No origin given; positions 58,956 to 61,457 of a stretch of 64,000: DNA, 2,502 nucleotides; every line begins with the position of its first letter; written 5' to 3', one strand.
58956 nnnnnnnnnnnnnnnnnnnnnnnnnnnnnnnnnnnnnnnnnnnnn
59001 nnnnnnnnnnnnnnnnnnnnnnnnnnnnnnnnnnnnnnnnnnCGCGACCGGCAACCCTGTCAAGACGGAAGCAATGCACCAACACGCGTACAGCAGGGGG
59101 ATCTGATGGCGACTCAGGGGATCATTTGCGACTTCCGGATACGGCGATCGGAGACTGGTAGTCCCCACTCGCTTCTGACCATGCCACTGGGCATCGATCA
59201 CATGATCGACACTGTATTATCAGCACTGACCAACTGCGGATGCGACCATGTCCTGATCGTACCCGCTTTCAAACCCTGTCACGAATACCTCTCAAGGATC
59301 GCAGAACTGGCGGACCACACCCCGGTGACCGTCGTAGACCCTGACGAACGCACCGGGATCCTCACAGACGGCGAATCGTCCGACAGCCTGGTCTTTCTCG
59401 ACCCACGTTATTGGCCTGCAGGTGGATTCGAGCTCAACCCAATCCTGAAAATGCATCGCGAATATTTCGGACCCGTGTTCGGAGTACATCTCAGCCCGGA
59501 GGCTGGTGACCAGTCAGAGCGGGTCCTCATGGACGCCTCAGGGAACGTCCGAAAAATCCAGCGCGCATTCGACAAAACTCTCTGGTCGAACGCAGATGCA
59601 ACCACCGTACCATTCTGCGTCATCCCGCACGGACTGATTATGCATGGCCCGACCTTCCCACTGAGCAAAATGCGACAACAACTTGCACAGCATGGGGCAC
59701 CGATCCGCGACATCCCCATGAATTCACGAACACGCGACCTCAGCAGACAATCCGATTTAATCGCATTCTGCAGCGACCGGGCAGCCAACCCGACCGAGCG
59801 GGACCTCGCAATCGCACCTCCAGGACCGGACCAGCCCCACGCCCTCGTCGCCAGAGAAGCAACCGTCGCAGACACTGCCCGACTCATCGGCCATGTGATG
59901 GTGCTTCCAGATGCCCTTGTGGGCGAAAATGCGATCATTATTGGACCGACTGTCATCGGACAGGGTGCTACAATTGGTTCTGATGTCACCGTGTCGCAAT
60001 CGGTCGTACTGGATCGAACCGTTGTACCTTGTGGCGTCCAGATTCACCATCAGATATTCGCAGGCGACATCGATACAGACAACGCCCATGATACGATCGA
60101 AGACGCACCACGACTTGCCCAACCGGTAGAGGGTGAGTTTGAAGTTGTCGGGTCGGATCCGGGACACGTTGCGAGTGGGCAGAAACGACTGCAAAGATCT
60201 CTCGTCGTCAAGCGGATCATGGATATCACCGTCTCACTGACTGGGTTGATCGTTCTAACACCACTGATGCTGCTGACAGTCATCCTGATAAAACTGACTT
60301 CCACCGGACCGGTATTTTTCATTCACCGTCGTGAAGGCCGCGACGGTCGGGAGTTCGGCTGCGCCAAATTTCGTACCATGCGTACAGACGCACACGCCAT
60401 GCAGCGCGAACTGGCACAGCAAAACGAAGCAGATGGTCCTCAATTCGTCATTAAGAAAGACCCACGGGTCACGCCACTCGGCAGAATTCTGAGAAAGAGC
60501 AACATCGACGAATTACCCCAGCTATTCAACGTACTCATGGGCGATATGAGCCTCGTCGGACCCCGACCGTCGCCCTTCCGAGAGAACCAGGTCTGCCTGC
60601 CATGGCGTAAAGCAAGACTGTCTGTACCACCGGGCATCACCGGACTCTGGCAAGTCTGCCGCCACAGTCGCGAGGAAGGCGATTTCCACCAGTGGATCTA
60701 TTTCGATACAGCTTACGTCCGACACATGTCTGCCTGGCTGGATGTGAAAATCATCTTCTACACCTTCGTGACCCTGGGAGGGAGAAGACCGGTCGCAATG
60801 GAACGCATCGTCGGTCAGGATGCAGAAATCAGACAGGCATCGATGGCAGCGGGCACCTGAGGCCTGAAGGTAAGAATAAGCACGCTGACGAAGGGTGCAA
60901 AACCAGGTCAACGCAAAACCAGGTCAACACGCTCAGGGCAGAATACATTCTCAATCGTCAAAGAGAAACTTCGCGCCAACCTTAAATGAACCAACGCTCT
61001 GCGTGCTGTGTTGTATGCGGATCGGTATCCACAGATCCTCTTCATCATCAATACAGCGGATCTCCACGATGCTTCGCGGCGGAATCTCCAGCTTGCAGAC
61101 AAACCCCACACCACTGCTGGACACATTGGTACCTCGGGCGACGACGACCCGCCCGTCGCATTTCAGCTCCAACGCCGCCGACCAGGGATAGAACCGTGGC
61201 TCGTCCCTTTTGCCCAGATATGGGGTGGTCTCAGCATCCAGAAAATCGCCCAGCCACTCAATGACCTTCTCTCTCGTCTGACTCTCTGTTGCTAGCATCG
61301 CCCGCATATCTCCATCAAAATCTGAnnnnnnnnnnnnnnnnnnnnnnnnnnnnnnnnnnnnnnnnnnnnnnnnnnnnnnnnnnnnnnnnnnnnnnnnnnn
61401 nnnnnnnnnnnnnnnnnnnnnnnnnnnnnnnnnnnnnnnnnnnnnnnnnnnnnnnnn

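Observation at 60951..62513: Two-gene operon pairing a CpaE/TadZ-like REC-ParA ATPase with a stand-alone PilZ protein, next to an HDOD protein and EPS genes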

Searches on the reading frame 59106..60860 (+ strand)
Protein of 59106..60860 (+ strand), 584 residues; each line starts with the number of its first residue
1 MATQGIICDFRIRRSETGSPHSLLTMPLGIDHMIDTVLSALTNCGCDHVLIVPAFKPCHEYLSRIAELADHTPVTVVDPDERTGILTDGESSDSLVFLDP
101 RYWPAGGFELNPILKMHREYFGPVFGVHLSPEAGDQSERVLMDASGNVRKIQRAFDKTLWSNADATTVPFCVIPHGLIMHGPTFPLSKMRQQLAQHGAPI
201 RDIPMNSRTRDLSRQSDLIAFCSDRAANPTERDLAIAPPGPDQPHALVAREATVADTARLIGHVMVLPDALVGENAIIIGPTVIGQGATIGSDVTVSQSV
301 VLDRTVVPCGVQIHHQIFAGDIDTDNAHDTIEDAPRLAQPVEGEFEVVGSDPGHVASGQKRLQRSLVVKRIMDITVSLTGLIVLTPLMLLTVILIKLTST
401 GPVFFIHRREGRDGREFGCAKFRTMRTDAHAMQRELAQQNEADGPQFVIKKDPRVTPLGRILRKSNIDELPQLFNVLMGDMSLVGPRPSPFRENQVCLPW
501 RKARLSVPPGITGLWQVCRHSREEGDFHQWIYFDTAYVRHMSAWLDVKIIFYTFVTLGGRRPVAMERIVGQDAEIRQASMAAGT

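Call 3: search_protein_families(library=pfam, proteins=[window:59106-60860:+], max_evalue=0.01)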
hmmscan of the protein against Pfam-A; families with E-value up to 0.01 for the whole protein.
window:59106-60860:+ (584 aa): 3 families
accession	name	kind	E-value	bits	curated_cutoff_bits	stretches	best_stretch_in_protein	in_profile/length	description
PF02397.22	Bac_transf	-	1.1e-62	211.2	27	1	369-556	1-176/179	Bacterial sugar transferase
PF25084.1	LbH_EIF2B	-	9.2e-07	29.3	54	1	249-321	7-78/105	EIF2B subunit epsilon LbH domain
PF00132.30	Hexapep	-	0.00027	20.9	27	1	268-297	6-35/36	Bacterial transferase hexapeptide (six repeats)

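Call 4: search_protein_families(library=ncbifam, proteins=[window:59106-60860:+], max_evalue=0.01)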
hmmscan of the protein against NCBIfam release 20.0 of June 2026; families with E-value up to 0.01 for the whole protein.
window:59106-60860:+ (584 aa): 21 families
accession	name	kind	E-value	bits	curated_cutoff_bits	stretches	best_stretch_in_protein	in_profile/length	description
TIGR03025.1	EPS_sugtrans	subfamily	1e-77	262.3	295.55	1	363-556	252-437/445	exopolysaccharide biosynthesis polyprenyl glycosylphosphotransferase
TIGR03023.1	WcaJ_sugtrans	equivalog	1.6e-62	212.3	410.75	1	365-556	259-445/453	undecaprenyl-phosphate glucose phosphotransferase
TIGR03022.1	WbaP_sugtrans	subfamily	7.5e-61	206.8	403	1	363-554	253-446/456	undecaprenyl-phosphate galactose phosphotransferase WbaP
NF041877.1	EPS_EpsZ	equivalog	9.3e-56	189.4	800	1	364-554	261-449/459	exopolysaccharide biosynthesis polyisoprenyl-phosphate hexose-1-phosphate transferase EpsZ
NF052601.1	undeca_RfbP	equivalog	4.8e-53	179.9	330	1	361-555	37-233/244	undecaprenyl-phosphate galactose phosphotransferase family protein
TIGR03013.1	EpsB_2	subfamily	2.2e-49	168.7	393.35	1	357-554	243-433/443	TIGR03013 family XrtA/PEP-CTERM system glycosyltransferase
NF011751.0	PRK15204.1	equivalog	4.8e-39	134.3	907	1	364-554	275-466/476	undecaprenyl-phosphate galactose phosphotransferase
NF050817.1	PolSacchBiosHfsE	equivalog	7.4e-38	130.5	750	1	354-560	257-462/467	polysaccharide biosynthesis protein HfsE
NF007518.0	PRK10124.1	equivalog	4.8e-35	121.2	684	1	367-554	272-454/464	undecaprenyl-phosphate glucose phosphotransferase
NF045514.1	glycotran_HepC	equivalog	1.3e-25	90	140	1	359-489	107-212/220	heterocyst development glycosyltransferase HepC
NF052502.1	man1P_GTase_Rv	exception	2.8e-08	33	440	1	258-323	241-306/352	mannose-1-phosphate guanylyltransferase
NF002060.0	PRK00892.1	subfamily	1.5e-06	27.6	207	1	243-315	105-178/345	UDP-3-O-(3-hydroxymyristoyl)glucosamine N-acyltransferase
TIGR03992.1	Arch_glmU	subfamily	1.8e-06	27.1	292.1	1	247-308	250-311/393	bifunctional sugar-1-phosphate nucleotidylyltransferase/acetyltransferase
TIGR01853.1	lipid_A_lpxD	equivalog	5e-05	22.4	242.5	1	244-315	97-169/325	UDP-3-O-(3-hydroxymyristoyl)glucosamine N-acyltransferase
NF041173.1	Sug_nt_acttase_Thmprot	equivalog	0.00024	20.2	600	1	247-321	250-324/405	bifunctional sugar-1-phosphate nucleotidylyltransferase/acetyltransferase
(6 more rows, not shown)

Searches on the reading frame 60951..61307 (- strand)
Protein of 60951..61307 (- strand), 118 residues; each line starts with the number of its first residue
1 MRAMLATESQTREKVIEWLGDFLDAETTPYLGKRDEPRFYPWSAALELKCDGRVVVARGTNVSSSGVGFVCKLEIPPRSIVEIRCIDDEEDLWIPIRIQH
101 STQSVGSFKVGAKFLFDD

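Call 3: search_protein_families(library=pfam, proteins=[window:60951-61307:-], max_evalue=0.01)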
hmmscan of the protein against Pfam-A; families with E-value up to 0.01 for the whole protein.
window:60951-61307:- (118 aa): 1 family
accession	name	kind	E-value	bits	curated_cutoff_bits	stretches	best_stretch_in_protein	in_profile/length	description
PF07238.19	PilZ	-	2.1e-06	28.4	22.5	1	33-115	2-86/102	PilZ domain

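Call 4: search_protein_families(library=ncbifam, proteins=[window:60951-61307:-], max_evalue=0.01)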
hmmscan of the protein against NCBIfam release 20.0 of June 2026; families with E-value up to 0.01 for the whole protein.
window:60951-61307:- (118 aa): 0 families

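Call 7: find_encoding_contigs(protein=window:60951-61307:-, flank=10000, max_places=6)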
Protein window:60951-61307:- (118 aa): no gene with exactly this product is on record in the collection.

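Call 44: find_homologous_proteins(query=window:60951-61307:-, max_evalue=0.001)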
Query window:60951-61307:- (118 aa): 2 proteins with E <= 0.001 among 5 candidates.
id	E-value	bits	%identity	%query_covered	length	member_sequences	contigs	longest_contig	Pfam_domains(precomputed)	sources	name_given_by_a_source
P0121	8.5e-74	263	100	100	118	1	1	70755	PF07238.20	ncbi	-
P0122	1.2e-44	169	63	97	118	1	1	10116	PF07238.20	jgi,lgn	jgi:hypothetical protein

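Call 48: find_related_loci(query=A6, collection=metagenome_contigs, flank=6000)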
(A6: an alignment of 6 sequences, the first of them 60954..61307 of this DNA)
Query A6 (118 aa) in metagenome_contigs; peptide patterns used: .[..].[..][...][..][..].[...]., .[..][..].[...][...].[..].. (x = any residue, [..] = any of these).
22 stretches matched a pattern; 2 encode a relative of the query (tblastn E <= 1e-3); 2 distinct loci.
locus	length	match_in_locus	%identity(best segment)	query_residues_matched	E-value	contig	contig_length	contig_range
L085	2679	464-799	50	2-114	1e-33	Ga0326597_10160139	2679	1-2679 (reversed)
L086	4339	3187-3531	42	2-117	3e-29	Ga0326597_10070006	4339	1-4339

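Call 52: find_encoding_contigs(protein=P0122, flank=8000, max_places=3)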
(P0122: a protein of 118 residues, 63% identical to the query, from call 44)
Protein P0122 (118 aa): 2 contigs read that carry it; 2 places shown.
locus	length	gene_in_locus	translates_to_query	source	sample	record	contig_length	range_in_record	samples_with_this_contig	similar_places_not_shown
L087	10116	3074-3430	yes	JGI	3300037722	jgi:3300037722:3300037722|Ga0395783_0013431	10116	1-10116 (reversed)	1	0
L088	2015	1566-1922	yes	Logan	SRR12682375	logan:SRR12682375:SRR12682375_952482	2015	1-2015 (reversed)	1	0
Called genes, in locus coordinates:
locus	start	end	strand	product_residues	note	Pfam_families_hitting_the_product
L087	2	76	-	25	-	?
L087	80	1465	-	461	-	PF13487:HD_5, PF01966:HD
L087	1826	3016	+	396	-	PF01656:CbiA (faint), PF06564:CBP_BcsQ, PF13614:AAA_31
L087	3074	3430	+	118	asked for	PF07238:PilZ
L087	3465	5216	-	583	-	PF02397:Bac_transf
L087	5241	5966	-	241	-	-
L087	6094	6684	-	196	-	-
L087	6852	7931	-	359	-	PF00483:NTP_transferase, PF00132:Hexapep (faint), PF25084:LbH_EIF2B, PF25087:GMPPB_C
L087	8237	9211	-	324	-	PF08668:HDOD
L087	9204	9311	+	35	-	-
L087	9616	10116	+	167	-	?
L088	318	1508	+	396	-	PF01656:CbiA (faint), PF06564:CBP_BcsQ, PF13614:AAA_31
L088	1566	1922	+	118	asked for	PF07238:PilZ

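Call 55: find_homologous_proteins(query=A5, max_evalue=0.001)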
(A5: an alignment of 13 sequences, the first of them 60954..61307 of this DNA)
Query A5 (13 sequences) (118 aa, profile of the alignment): 2 proteins with E <= 0.001 among 894 candidates.
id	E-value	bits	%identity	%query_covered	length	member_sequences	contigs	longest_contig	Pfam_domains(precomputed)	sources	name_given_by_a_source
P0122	1.0e-34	137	63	97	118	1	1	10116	PF07238.20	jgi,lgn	jgi:hypothetical protein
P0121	1.2e-34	137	100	100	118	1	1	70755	PF07238.20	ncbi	-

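Call 73: predict_structure(alignment_id=A7)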
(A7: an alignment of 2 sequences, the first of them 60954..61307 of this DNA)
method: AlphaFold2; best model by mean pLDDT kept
length: 118 residues; sequences in the alignment: 2
mean_pLDDT: 56.8   pTM: 0.48
mean pLDDT of the five models: 56.8, 51.0, 45.9, 43.7, 37.7
residues with pLDDT >= 90: 0; 70-90: 26; 50-70: 58; < 50: 34
segments of 3 or more residues with pLDDT < 50: 1-8, 21-43
pLDDT, mean of each block of 10 residues (from residue 1): 46 52 41 36 60 69 59 74 64 67 60 52
secondary structure, 60 per line:
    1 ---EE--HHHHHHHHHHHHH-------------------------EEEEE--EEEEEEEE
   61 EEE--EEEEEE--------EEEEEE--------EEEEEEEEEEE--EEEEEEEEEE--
elements in order: H8-20 E46-50 E53-63 E66-71 E80-85 E94-104 E107-116

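Call 90: search_protein_representatives(alignment_id=A7)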
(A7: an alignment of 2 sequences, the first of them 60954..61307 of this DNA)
Query: 2 sequences, 121 profile positions. Proteins with E-value up to 0.001 (for the whole library): 105; up to 1e-10: 15; up to 1e-30: 2. The best 105 are listed.
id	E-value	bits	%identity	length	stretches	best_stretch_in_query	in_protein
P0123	1.5e-33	131.2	-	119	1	8-118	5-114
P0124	9.2e-31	122.2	-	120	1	11-120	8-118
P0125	3.1e-26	107.6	-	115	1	7-119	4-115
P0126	1.3e-24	102.4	-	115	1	13-117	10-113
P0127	5.0e-15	71.4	-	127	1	10-119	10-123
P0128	7.9e-15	70.8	-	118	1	6-117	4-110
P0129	3.6e-14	68.7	-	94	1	26-119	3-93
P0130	1.9e-13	66.4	-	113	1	13-118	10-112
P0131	4.9e-13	65.0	-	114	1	7-119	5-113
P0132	5.5e-13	64.8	-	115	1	10-119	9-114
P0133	6.0e-13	64.7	-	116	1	9-120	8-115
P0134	2.8e-12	62.6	-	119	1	11-119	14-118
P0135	1.4e-11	60.4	-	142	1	13-119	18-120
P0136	2.6e-11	59.5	-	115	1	16-116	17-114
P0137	3.1e-11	59.2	-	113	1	10-119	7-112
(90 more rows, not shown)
